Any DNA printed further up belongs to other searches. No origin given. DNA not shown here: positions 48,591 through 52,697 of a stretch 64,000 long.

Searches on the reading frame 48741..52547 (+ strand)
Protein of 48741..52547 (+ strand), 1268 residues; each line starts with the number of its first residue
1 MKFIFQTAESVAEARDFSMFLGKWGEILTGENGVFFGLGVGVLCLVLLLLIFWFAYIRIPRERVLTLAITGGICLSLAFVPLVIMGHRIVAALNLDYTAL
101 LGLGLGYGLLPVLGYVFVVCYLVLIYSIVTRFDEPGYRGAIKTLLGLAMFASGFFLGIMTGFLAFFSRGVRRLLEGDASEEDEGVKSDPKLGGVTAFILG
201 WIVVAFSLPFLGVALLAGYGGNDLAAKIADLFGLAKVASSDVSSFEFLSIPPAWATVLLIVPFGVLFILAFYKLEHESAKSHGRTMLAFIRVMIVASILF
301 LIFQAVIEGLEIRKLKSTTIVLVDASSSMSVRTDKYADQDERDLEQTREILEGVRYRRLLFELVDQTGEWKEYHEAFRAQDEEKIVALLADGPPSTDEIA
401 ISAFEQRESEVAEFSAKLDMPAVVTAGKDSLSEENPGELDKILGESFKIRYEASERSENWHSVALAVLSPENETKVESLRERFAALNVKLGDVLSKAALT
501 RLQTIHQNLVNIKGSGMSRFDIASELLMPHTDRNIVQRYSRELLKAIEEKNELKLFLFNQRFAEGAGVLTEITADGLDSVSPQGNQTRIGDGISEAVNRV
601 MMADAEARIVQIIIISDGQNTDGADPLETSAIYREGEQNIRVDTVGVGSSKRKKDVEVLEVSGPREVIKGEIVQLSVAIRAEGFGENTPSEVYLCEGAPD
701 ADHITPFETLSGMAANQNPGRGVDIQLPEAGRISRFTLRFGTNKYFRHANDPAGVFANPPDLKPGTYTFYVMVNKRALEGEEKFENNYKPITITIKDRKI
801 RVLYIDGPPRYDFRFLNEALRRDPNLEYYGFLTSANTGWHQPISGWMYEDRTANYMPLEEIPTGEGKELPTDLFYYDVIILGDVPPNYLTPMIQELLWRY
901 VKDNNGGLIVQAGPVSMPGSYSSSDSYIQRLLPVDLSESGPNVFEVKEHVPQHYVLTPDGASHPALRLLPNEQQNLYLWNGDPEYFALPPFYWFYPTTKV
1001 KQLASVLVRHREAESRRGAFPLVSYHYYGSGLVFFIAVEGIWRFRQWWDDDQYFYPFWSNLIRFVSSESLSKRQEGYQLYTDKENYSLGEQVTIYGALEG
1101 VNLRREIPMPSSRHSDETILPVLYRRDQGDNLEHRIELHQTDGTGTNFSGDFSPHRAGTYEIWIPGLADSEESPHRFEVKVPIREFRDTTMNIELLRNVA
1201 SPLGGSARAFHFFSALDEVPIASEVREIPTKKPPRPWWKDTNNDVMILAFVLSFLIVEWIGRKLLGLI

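Call 7: search_protein_families(library=pfam, proteins=[window:48741-52547:+])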
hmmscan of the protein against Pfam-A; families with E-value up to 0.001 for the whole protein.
window:48741-52547:+ (1268 aa): 1 family
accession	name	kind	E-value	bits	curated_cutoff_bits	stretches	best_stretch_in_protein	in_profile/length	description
PF00092.34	VWA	-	2.9e-06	28.1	23.8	1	577-659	68-150/174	von Willebrand factor type A domain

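Call 38: search_protein_families(library=padloc, max_evalue=0.01, proteins=[window:48741-52547:+])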
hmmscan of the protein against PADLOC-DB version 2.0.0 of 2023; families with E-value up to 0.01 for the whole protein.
window:48741-52547:+ (1268 aa): 0 families
